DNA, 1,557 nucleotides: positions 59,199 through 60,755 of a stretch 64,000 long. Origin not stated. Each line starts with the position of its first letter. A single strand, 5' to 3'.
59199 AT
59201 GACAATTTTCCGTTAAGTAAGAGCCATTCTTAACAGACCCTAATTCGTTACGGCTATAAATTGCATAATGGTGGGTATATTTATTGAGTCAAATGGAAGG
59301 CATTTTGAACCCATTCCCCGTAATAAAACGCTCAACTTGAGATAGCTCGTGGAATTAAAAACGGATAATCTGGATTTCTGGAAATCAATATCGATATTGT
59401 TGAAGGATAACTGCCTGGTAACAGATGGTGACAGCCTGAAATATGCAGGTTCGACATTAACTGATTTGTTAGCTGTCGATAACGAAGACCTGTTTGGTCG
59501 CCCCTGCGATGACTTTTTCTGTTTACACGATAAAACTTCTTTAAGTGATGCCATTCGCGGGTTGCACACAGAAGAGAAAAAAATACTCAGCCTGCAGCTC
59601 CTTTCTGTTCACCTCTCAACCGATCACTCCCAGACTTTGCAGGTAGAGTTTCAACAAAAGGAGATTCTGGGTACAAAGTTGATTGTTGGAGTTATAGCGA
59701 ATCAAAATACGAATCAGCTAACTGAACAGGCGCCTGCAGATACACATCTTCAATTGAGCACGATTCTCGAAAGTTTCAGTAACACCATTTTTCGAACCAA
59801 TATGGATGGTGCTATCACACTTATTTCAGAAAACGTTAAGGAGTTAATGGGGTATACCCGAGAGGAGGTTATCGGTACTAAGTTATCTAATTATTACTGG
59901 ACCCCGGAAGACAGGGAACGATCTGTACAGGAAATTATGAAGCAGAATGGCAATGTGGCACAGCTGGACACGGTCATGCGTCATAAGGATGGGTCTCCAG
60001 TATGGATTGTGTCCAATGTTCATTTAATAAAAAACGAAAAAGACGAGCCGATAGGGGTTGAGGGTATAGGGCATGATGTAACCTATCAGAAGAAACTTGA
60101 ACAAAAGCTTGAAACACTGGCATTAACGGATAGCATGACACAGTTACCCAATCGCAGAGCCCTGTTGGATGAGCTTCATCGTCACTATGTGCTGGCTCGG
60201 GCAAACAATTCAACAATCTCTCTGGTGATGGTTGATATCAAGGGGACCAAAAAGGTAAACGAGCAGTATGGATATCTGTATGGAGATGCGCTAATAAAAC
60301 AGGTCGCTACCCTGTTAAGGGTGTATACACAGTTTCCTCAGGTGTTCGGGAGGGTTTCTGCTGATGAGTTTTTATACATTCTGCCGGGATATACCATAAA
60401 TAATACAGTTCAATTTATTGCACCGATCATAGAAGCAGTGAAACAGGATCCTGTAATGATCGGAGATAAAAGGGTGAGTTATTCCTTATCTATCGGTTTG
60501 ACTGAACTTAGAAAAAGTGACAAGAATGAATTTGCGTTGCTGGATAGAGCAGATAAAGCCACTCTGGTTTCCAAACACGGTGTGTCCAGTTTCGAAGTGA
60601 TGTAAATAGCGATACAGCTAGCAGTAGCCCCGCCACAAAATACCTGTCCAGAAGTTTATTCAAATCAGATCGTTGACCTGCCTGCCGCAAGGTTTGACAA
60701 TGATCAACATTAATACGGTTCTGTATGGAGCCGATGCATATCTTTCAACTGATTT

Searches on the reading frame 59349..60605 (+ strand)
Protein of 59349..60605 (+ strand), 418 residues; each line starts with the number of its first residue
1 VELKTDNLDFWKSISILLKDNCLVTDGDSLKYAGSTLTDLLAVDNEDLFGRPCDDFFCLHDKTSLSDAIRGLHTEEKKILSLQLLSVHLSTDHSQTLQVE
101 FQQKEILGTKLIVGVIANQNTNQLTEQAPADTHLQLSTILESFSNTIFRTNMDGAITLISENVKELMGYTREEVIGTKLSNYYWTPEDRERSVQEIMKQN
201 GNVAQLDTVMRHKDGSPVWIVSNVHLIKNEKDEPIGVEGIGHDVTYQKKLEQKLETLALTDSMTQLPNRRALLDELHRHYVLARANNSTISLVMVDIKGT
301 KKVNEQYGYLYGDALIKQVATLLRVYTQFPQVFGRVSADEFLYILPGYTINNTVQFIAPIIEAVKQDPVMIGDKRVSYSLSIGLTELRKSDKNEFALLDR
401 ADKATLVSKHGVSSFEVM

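Call 74: search_protein_families(library=ncbifam, proteins=[window:59349-60605:+], max_evalue=1e-10)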
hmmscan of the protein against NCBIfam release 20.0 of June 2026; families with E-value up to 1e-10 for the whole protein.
window:59349-60605:+ (418 aa): 19 families
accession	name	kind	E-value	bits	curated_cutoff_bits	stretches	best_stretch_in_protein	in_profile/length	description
NF007474.0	PRK10060.1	equivalog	6.9e-29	100.5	782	1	146-411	123-387/663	cyclic di-GMP phosphodiesterase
NF038266.1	diguan_SiaD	equivalog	6e-27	94.6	290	1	248-410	84-246/252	biofilm regulation diguanylate cyclase SiaD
TIGR00254.1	GGDEF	domain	8.2e-26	90.7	37.4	1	254-406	1-154/168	diguanylate cyclase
NF007298.0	PRK09776.1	equivalog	2.5e-25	88.6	1135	1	134-411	555-837/1111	diguanylate cyclase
NF045675.1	PhdiestaseDibA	equivalog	5.9e-25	87.7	980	1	127-409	71-354/623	phosphodiesterase DibA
NF007423.1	PRK09966.1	equivalog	2.6e-24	85.9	325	1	250-404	231-385/390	diguanylate cyclase DgcN/YfiN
NF007135.0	PRK09581.1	equivalog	5e-23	81.6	474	1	246-410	277-446/457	PleD family two-component system response regulator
NF053781.1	cdiGMPphdstlr2612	equivalog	1.3e-21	76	1600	1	242-409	824-992/1268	Tlr1612 family c-di-GMP phosphodiesterase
NF007380.0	PRK09894.1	equivalog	7.4e-21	74.8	256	1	254-408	125-276/296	diguanylate cyclase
NF008467.0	PRK11359.1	equivalog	1.1e-19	69.9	857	1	247-415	365-528/800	oxygen-sensing cyclic-di-GMP phosphodiesterase DosP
NF047872.1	GGDEF_GdpS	equivalog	1.7e-19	70.3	400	1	243-408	172-339/355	GGDEF domain-containing protein GdpS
TIGR00229.1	sensory_box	domain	2.9e-19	69.4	22.9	1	136-254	7-126/126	PAS domain S-box protein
NF041606.1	dguan_cyc_DgcA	equivalog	5.9e-18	64.9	370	1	257-410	177-330/340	diguanylate cyclase DgcA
NF047654.1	DiguCycDgcRLepto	equivalog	1.3e-16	60.4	500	1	248-409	123-286/295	diguanylate cyclase DgcR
NF051473.1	DigCycDgcsShew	equivalog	1.8e-16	60.4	400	1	252-409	129-281/291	diguanylate cyclase DgcS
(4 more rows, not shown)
